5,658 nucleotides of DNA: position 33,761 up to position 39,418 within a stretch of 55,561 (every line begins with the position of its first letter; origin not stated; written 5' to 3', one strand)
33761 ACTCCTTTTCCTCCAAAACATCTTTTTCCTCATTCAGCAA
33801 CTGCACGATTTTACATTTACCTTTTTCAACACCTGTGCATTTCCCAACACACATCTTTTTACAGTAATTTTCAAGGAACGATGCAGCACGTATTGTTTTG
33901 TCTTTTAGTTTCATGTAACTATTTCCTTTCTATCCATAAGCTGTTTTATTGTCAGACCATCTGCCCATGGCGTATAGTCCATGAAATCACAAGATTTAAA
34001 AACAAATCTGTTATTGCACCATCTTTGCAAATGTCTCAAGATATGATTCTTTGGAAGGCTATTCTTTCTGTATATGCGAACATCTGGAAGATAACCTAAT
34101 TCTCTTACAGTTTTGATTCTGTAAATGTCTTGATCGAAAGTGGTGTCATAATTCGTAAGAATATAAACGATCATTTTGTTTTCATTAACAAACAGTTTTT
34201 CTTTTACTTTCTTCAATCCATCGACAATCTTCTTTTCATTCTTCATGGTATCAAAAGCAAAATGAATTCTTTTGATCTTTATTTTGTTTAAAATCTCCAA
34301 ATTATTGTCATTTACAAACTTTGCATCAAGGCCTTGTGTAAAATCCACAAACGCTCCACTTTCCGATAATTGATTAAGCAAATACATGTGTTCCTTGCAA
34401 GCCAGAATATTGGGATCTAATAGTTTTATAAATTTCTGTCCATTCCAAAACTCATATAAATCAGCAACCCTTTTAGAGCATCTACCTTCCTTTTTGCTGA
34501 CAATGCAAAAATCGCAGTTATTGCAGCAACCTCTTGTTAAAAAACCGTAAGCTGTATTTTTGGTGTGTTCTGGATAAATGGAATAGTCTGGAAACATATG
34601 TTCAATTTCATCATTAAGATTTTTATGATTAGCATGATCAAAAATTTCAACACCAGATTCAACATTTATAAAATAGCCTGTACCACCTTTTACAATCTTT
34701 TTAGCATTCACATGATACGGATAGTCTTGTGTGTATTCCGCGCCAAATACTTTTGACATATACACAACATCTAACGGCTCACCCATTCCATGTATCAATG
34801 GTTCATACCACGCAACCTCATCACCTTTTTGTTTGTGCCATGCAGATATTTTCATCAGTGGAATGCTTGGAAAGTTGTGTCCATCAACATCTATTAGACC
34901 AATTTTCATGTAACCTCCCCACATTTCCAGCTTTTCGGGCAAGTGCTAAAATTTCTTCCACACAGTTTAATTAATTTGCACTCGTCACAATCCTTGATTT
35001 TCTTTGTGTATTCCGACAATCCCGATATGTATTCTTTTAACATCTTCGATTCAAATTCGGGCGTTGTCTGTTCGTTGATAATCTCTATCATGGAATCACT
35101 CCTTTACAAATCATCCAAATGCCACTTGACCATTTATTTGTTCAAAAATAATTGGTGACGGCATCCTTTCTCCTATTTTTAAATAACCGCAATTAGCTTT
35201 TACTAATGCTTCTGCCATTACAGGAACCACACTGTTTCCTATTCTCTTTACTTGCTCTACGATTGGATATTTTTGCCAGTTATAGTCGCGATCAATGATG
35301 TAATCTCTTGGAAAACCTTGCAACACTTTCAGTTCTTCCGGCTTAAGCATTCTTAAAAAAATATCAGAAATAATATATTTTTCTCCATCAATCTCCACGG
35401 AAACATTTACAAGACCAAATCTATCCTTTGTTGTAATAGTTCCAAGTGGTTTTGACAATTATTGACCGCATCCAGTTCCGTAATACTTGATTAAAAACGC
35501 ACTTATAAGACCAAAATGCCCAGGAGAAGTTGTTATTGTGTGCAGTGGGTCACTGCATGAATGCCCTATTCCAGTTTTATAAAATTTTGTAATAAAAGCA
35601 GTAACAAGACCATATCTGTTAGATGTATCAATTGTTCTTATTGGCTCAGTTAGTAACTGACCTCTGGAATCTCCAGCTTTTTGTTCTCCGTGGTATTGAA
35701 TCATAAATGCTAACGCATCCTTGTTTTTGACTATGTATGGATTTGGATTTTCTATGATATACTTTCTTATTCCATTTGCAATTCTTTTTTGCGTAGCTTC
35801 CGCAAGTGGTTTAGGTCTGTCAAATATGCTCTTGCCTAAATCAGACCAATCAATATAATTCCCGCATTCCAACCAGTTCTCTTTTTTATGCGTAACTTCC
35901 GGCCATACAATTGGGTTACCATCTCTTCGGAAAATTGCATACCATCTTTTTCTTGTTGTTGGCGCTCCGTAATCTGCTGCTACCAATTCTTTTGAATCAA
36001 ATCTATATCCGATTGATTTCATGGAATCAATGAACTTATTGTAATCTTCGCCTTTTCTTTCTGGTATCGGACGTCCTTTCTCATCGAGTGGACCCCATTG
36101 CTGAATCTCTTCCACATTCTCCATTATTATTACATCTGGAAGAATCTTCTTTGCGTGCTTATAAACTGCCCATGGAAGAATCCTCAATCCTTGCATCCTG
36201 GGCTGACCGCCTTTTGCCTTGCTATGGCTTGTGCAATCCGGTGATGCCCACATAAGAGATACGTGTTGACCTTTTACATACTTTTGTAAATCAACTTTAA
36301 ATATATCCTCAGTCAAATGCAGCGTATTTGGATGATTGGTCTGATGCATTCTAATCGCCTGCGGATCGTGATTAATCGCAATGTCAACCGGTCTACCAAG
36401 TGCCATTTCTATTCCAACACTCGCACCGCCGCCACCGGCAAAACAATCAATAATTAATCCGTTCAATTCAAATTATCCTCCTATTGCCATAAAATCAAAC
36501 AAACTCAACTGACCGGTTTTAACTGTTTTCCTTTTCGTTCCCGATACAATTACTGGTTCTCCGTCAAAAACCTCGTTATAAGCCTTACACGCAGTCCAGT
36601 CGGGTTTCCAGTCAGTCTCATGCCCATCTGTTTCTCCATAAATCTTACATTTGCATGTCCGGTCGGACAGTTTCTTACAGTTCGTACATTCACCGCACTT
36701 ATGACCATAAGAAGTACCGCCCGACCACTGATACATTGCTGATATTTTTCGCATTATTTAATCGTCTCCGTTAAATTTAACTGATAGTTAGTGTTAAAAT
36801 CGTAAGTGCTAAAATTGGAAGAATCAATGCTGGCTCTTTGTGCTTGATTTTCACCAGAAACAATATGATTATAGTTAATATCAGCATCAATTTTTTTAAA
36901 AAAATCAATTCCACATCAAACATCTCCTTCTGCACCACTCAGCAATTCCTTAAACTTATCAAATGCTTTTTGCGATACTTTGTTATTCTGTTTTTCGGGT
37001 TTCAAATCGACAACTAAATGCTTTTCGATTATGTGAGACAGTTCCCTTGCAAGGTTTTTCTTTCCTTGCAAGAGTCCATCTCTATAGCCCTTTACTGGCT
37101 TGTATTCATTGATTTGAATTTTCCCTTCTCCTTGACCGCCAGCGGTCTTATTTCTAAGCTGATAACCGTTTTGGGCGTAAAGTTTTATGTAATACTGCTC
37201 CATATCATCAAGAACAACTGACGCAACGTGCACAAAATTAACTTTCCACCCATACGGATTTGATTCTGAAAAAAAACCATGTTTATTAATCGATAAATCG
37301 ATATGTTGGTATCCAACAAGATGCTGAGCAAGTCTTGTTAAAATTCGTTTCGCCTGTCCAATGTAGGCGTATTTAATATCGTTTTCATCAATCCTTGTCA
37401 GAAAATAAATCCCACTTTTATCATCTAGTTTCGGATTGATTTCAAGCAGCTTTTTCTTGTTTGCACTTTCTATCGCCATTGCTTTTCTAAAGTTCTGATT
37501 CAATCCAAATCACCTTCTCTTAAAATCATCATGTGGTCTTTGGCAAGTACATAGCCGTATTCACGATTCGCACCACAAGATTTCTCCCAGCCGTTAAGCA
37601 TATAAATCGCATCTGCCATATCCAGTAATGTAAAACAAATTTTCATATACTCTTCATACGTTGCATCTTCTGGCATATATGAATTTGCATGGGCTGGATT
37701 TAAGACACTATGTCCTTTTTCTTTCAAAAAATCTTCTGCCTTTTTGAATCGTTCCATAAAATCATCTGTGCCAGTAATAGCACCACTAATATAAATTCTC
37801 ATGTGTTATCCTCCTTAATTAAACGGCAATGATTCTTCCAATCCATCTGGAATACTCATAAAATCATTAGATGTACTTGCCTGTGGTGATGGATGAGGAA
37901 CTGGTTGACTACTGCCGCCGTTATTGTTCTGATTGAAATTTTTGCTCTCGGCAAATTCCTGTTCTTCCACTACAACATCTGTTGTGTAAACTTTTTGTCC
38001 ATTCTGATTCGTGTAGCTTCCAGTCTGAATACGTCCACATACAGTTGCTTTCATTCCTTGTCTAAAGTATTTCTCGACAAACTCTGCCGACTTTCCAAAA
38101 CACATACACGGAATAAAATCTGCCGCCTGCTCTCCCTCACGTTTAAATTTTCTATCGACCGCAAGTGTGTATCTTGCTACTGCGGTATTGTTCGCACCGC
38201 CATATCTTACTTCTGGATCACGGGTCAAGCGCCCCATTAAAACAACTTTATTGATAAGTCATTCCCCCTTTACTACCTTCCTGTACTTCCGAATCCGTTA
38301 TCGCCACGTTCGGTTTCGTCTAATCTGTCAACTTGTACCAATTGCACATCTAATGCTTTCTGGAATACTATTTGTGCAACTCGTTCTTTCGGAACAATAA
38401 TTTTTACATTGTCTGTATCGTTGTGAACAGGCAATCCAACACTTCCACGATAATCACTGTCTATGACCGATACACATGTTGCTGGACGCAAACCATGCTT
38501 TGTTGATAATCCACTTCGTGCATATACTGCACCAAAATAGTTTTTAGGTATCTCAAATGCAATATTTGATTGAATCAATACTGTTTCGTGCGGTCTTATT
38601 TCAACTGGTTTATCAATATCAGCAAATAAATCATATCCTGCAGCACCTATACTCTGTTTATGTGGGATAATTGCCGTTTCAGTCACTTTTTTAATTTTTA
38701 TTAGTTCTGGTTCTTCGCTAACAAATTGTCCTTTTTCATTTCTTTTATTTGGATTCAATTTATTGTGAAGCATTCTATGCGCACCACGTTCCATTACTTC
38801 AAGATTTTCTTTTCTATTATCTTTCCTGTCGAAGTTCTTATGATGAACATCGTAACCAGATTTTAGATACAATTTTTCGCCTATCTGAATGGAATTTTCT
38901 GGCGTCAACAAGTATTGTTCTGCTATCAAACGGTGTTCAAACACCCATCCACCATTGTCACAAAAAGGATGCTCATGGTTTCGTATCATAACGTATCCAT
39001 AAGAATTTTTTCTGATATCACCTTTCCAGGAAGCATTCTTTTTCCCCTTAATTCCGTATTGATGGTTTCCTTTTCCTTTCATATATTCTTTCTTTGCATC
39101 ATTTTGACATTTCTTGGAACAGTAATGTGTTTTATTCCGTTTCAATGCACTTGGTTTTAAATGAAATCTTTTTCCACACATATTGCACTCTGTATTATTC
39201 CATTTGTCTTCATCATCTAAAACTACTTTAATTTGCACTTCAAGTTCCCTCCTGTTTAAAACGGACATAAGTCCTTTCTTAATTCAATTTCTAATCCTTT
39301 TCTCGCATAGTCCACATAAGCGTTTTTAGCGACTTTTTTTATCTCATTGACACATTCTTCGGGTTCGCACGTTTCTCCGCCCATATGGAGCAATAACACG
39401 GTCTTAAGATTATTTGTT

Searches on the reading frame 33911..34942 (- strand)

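Call 35: search_protein_families(library=phrogs, proteins=[window:33911-34942:-], max_evalue=0.00001)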
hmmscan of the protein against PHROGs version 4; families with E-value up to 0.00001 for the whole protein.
window:33911-34942:- (343 aa): 1 family
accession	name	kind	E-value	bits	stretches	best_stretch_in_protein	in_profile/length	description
phrog_9298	-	other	1.2e-97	327.9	1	12-334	1-301/305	radical SAM domain protein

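Call 36: search_protein_families(library=pfam, proteins=[window:33911-34942:-], max_evalue=0.0001)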
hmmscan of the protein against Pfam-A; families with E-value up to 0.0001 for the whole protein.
window:33911-34942:- (343 aa): 0 families

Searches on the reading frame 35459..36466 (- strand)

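Call 35: search_protein_families(library=phrogs, proteins=[window:35459-36466:-], max_evalue=0.00001)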
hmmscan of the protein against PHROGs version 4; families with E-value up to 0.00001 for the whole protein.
window:35459-36466:- (335 aa): 5 families
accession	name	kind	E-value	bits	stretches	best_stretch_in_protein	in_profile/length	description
phrog_116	-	other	6.1e-64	217.6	1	4-314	209-424/779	DNA methyltransferase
phrog_29443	-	unknown function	3e-45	155.5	1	1-148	1-149/273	-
phrog_5999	-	other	4.3e-36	124.3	1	4-92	4-94/109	DNA methyltransferase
phrog_363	-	other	2.4e-28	100.2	1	5-183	56-217/327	DNA methyltransferase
phrog_23072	-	other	1.5e-08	35.6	0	288-314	285-311/400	DNA methyltransferase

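Call 36: search_protein_families(library=pfam, proteins=[window:35459-36466:-], max_evalue=0.0001)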
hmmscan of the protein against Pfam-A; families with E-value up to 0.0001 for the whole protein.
window:35459-36466:- (335 aa): 1 family
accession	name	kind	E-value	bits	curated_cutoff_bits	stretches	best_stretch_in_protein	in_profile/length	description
PF00145.23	DNA_methylase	-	5.6e-21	75.7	22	1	5-190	3-169/324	C-5 cytosine-specific DNA methylase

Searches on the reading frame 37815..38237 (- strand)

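Call 75: search_protein_families(library=pfam, proteins=[window:37815-38237:-], max_evalue=0.0001)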
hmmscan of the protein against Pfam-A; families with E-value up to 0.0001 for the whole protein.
window:37815-38237:- (140 aa): 1 family
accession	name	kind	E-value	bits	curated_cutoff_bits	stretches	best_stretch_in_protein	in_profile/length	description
PF00436.31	SSB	-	2.6e-26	92.1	26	1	1-95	7-103/104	Single-strand binding protein family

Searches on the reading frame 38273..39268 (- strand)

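Call 74: search_protein_families(library=pfam, proteins=[window:38273-39268:-], max_evalue=0.0001)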
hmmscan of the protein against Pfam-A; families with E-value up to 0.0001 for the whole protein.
window:38273-39268:- (331 aa): 3 families
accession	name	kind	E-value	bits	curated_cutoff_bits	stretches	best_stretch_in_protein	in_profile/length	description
PF00692.24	dUTPase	-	1.1e-26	93.5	22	1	199-330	3-129/129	dUTPase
PF22769.1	DCD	-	1.4e-07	32.1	27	1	222-304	71-152/153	dCTP deaminase-like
PF13392.12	HNH_3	-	6.1e-06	26.2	24.8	1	135-162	15-42/46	HNH endonuclease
